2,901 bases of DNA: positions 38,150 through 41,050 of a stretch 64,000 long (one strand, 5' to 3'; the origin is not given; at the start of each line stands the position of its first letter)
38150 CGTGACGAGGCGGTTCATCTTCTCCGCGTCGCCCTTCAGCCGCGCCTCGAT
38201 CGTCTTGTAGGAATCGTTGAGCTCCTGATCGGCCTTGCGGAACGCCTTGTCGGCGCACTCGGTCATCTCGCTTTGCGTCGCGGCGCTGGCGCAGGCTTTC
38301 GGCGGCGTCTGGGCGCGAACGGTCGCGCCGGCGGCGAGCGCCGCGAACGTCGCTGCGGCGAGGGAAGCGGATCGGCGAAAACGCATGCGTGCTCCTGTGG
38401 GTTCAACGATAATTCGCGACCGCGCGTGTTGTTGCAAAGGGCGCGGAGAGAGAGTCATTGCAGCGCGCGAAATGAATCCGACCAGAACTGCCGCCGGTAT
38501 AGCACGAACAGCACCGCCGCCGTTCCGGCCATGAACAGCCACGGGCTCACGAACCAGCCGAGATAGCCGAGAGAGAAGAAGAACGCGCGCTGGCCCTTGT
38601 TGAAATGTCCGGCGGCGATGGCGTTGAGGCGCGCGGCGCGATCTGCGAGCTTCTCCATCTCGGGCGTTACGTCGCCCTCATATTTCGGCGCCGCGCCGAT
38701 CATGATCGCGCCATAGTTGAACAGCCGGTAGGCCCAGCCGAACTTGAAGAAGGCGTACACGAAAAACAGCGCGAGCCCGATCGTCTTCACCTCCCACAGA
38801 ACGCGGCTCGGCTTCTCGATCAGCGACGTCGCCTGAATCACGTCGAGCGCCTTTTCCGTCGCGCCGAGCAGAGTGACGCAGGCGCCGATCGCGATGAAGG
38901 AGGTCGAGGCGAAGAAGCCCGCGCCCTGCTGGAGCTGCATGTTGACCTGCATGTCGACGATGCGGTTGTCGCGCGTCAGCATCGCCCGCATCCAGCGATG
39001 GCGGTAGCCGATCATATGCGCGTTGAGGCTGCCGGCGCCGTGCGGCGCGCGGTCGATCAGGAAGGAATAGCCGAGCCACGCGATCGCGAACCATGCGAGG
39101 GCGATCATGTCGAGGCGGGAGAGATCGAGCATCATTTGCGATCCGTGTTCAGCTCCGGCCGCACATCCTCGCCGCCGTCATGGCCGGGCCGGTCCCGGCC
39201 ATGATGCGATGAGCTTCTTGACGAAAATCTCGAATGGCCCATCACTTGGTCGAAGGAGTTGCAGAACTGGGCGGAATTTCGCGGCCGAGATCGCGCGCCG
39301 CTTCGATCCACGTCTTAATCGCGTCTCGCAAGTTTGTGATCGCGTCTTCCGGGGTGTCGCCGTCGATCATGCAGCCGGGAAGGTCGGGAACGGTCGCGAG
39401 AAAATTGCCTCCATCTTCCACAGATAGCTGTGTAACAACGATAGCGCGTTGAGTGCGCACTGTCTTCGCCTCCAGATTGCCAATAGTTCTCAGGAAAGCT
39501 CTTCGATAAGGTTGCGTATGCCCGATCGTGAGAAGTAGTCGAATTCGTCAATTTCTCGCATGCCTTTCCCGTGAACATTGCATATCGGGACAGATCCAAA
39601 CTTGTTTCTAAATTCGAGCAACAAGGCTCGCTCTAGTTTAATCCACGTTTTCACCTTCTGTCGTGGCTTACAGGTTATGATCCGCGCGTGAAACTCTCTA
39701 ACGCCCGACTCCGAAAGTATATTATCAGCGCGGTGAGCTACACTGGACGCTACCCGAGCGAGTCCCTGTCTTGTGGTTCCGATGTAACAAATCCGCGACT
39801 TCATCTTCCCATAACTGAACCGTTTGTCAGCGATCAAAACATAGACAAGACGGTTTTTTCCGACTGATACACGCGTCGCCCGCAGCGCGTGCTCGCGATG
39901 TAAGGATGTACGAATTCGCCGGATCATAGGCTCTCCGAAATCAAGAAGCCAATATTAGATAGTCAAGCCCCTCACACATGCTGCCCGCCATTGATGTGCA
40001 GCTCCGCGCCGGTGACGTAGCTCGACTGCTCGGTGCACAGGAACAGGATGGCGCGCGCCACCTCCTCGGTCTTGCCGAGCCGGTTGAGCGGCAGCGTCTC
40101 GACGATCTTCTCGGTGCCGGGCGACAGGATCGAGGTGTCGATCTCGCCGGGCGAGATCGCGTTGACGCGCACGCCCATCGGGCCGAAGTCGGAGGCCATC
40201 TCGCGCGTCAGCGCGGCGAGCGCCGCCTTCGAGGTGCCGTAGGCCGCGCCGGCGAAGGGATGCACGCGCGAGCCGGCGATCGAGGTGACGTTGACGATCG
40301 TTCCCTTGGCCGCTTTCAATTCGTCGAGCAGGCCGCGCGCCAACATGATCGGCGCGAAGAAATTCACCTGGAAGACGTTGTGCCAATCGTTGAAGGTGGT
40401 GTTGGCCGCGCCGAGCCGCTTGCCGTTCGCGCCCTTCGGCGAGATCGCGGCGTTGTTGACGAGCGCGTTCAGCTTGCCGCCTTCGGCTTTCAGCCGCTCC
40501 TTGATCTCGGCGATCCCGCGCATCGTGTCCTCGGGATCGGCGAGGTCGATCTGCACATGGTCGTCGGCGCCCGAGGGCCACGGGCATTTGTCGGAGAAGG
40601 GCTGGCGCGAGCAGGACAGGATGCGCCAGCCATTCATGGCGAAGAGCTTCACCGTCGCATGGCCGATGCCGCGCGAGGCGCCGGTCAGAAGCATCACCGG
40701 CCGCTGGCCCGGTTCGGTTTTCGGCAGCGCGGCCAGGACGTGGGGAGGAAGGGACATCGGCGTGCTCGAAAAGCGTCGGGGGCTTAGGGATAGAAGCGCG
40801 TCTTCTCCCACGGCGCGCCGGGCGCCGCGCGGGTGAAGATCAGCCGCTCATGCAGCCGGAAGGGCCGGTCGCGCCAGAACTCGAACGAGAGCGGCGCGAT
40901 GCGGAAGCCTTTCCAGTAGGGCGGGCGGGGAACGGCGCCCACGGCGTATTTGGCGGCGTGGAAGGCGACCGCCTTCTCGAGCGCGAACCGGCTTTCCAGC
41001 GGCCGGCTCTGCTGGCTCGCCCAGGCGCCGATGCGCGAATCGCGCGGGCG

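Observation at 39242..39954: Low-GC cassette: GIY-YIG-like 145-aa protein directly upstream of a HicB-type antitoxin with no HicA, either a non-canonical toxin-antitoxin pair or a homing-endonuclease-like insertion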

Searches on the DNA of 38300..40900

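Call 97: search_rna_families(source=window, start=38300, end=40900, threshold=evalue, max_evalue=1)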
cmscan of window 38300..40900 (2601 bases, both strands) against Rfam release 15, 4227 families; matches with E-value up to 1: 1.
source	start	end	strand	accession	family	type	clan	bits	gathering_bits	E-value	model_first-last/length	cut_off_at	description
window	38615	38663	-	RF03518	mir-1893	Gene; miRNA;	-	22.7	94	0.56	1-83/83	no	mir-1893 microRNA precursor family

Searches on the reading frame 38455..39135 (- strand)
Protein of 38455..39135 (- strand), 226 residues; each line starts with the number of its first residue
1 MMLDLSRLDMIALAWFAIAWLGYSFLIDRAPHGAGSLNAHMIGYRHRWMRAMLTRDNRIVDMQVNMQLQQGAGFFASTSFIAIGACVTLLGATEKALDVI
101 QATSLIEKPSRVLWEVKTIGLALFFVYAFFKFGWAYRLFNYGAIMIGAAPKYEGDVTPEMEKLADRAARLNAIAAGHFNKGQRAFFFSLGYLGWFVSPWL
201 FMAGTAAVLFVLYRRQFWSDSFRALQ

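Call 4: search_protein_families(library=pfam, proteins=[window:38455-39135:-], max_evalue=1)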
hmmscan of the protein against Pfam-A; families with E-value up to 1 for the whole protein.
window:38455-39135:- (226 aa): 2 families
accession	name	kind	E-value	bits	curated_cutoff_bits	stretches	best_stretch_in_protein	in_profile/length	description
PF04654.17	DUF599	-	4.8e-61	206.3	27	1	11-220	1-210/211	Protein of unknown function, DUF599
PF15879.10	MWFE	-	0.12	13.1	27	0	45-59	39-53/55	NADH-ubiquinone oxidoreductase MWFE subunit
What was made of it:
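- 38455..39135 (-): Host DUF599 gene, the downstream anchor of the variable site. Pfam DUF599 4.8e-61 (call 4).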

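Call 43: find_homologous_proteins(query=window:38455-39135:-, max_evalue=1e-30)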
Query window:38455-39135:- (226 aa): 6106 proteins with E <= 1e-30 among 6823 candidates; the best 120 are listed.
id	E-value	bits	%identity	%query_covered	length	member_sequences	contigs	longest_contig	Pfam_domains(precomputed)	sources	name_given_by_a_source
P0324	7.6e-146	502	100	100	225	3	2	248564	PF04654.18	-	-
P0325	2.0e-116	405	79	100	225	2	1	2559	PF04654.18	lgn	-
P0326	9.2e-114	397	76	100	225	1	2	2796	PF04654.18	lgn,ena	-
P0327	2.8e-109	382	73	100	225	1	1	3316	PF04654.18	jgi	jgi:uncharacterized membrane protein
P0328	2.1e-108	379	72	100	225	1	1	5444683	PF04654.18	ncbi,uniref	ncbi:DUF599 domain-containing protein [Terrarubrum flagellatum]|uniref:DUF599 domain-containing prot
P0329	6.1e-108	378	75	99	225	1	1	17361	PF04654.18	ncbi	ncbi:MAG: DUF599 family protein [Beijerinckiaceae bacterium]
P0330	3.2e-107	375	70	100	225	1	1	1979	PF04654.18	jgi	jgi:uncharacterized membrane protein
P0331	7.6e-107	374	72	100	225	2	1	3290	PF04654.18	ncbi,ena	-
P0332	3.4e-79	284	57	100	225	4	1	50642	PF04654.18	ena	-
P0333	4.9e-77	277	59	100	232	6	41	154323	PF04654.18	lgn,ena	-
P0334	7.4e-77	276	56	99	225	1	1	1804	PF04654.18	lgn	-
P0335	8.4e-76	273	57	100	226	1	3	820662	PF04654.18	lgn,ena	-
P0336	1.7e-75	272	56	99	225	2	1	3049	PF04654.18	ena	-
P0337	1.8e-75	271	56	99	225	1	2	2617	PF04654.18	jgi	jgi:uncharacterized membrane protein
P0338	2.7e-75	271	55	99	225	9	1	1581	PF04654.18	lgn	-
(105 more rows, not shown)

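Call 44: find_encoding_contigs(protein=P0328, flank=4000, max_places=1)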
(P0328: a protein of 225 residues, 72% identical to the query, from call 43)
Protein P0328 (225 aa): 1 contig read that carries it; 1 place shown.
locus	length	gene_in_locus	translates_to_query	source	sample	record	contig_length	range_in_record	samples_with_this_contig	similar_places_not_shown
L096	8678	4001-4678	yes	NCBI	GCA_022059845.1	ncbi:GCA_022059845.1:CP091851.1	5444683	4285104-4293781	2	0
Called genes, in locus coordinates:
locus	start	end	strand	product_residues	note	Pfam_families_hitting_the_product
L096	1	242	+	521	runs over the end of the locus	PF00999:Na_H_Exchanger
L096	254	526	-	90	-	PF05016:ParE_toxin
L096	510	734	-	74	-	PF05509:TraY, PF19807:DUF6290 (weak)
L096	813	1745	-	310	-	PF00226:DnaJ, PF01556:DnaJ_C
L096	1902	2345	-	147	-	PF16998:17kDa_Anti_2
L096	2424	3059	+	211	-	PF12766:Pyridox_oxase_2 (weak), PF01243:PNPOx_N, PF10590:PNP_phzG_C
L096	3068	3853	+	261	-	PF00106:adh_short, PF13561:adh_short_C2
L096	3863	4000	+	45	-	-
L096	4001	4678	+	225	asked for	PF04654:DUF599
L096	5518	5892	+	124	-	-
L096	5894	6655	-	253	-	PF12146:Hydrolase_4, PF12697:Abhydrolase_6, PF00561:Abhydrolase_1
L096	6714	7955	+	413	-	PF13439:Glyco_transf_4, PF13477:Glyco_trans_4_2 (weak), PF13579:Glyco_trans_4_4, PF00534:Glycos_transf_1, PF13692:Glyco_trans_1_4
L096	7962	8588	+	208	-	PF05198:IF3_N, PF00707:IF3_C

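Call 45: find_encoding_contigs(protein=P0329, flank=4000, max_places=1)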
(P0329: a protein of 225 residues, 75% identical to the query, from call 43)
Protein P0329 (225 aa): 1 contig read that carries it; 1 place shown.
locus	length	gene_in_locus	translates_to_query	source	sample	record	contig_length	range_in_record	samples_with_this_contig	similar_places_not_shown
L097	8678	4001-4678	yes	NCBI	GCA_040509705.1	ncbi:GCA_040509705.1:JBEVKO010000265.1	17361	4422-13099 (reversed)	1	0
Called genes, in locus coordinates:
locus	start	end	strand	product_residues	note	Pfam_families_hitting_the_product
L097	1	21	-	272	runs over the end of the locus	PF00106:adh_short, PF13561:adh_short_C2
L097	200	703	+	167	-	PF04542:Sigma70_r2 (weak), PF22029:PhyR_sigma2, PF02001:DUF134 (weak), PF08281:Sigma70_r4_2, PF22233:PhyR_sigma-like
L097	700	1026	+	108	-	-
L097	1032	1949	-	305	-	PF00226:DnaJ, PF01556:DnaJ_C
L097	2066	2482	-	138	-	PF16998:17kDa_Anti_2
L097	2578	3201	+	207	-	PF12766:Pyridox_oxase_2 (weak), PF01243:PNPOx_N, PF10590:PNP_phzG_C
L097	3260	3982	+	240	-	PF00106:adh_short, PF13561:adh_short_C2, PF23441:SDR (weak)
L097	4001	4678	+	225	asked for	PF04654:DUF599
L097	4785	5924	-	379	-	PF02463:SMC_N, PF13175:AAA_15 (faint), PF13476:AAA_23 (weak), PF13304:AAA_21 (weak), PF02463:SMC_N (weak), PF13304:AAA_21 (weak)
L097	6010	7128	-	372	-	PF00712:DNA_pol3_beta, PF02767:DNA_pol3_beta_2, PF02768:DNA_pol3_beta_3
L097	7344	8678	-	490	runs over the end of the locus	PF11638:DnaA_N, PF00308:Bac_DnaA, PF08299:Bac_DnaA_C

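Call 46: find_encoding_contigs(protein=P0325, flank=4000, max_places=1)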
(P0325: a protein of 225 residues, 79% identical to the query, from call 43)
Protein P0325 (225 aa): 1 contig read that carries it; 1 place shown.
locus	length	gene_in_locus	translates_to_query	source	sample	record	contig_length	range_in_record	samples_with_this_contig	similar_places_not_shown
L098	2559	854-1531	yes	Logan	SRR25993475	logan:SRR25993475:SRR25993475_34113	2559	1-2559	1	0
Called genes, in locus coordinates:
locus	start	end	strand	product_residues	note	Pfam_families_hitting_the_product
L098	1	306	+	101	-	?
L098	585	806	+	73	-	PF15970:HicB-like_2, PF15919:HicB_lk_antitox, PF21748:UPF0150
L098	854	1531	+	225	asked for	PF04654:DUF599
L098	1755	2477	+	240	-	PF00353:HemolysinCabind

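Call 47: find_encoding_contigs(protein=P0326, flank=4000, max_places=2)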
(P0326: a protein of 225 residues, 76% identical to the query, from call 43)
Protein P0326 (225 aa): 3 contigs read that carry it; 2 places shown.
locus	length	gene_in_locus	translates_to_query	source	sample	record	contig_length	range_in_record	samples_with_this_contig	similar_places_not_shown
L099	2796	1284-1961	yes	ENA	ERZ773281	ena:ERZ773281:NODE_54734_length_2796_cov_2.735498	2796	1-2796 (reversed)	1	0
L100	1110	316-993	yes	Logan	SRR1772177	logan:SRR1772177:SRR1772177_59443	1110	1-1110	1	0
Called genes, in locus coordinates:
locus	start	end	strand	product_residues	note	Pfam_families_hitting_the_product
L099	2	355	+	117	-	?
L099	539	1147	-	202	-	PF01810:LysE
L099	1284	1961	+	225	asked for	PF04654:DUF599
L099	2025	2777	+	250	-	-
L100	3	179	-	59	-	?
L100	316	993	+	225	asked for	PF04654:DUF599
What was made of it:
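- The site is clearly variable, since L099 has a LysE gene there (call 47).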

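Call 83: find_encoding_contigs(protein=P0327, flank=3000, max_places=1)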
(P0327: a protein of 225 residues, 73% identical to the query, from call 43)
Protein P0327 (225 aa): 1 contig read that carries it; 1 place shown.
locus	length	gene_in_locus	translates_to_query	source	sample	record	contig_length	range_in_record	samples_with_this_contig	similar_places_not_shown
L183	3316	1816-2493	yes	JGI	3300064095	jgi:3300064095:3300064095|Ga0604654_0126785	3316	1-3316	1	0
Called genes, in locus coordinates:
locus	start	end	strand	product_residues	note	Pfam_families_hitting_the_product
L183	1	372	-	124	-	?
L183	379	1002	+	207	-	PF01243:PNPOx_N, PF12766:Pyridox_oxase_2 (weak), PF10590:PNP_phzG_C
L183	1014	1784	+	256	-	PF00106:adh_short, PF13561:adh_short_C2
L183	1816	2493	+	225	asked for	PF04654:DUF599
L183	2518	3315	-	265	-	?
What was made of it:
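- Empty SDR|DUF599 junction in L096 (Terrarubrum flagellatum), L097 and L183 (calls 44, 45, 83).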

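Call 84: find_encoding_contigs(protein=P0331, flank=3000, max_places=1)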
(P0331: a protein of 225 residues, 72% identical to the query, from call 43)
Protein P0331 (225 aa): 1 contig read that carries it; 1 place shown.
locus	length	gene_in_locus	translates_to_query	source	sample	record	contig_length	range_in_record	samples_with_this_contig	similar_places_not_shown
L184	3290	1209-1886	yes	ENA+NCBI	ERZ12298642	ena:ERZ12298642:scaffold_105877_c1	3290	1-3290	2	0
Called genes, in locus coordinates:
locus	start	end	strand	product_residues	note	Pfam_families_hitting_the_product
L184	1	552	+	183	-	PF00106:adh_short, PF13561:adh_short_C2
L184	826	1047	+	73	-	PF15919:HicB_lk_antitox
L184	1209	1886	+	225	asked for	PF04654:DUF599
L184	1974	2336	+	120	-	-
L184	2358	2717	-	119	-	PF13560:HTH_31 (weak), PF01381:HTH_3 (faint)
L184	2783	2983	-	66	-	PF04365:BrnT_toxin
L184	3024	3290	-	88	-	?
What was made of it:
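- On Free-standing homing endonuclease gene: Present in the window; absent at the same site in L096, L097, L098, L183 and L184 (calls 44-46, 83, 84).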

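Call 90: search_protein_families(library=pfam, proteins=[L098:368-595:+, L098:585-803:+, L184:826-1044:+], max_evalue=0.1)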
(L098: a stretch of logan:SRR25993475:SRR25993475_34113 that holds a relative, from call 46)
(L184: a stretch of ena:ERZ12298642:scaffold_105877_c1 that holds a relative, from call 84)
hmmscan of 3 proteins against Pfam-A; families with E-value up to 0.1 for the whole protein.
L098:368-595:+ (76 aa): 1 family
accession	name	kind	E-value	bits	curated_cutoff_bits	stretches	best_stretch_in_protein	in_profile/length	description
PF07927.17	HicA_toxin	-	5.2e-06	26.9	27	1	13-63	3-53/58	HicA toxin of bacterial toxin-antitoxin,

L098:585-803:+ (73 aa): 3 families
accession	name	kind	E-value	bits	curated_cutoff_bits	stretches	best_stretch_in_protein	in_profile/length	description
PF15919.11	HicB_lk_antitox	-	3.2e-14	53.6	27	1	6-67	1-59/123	HicB_like antitoxin of bacterial toxin-antitoxin system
PF21748.3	UPF0150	-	1.3e-08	35.1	27.3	1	16-64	16-64/64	UPF0150-like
PF12697.13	Abhydrolase_6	-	0.028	15.5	26.3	1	7-57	15-62/217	Alpha/beta hydrolase family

L184:826-1044:+ (73 aa): 2 families
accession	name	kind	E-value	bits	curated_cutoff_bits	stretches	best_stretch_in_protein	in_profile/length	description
PF15919.11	HicB_lk_antitox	-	4.8e-10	40.1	27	1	16-67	8-59/123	HicB_like antitoxin of bacterial toxin-antitoxin system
PF21748.3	UPF0150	-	1.5e-05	25.3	27.3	1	15-64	15-64/64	UPF0150-like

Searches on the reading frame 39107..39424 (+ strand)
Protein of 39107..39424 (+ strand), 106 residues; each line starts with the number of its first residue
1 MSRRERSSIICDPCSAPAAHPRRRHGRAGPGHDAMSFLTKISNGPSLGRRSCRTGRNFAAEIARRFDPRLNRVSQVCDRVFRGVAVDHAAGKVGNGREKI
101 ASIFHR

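Call 40: search_protein_families(library=pfam, proteins=[window:39107-39424:+], max_evalue=1)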
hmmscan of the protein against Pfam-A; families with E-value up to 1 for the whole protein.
window:39107-39424:+ (106 aa): 0 families
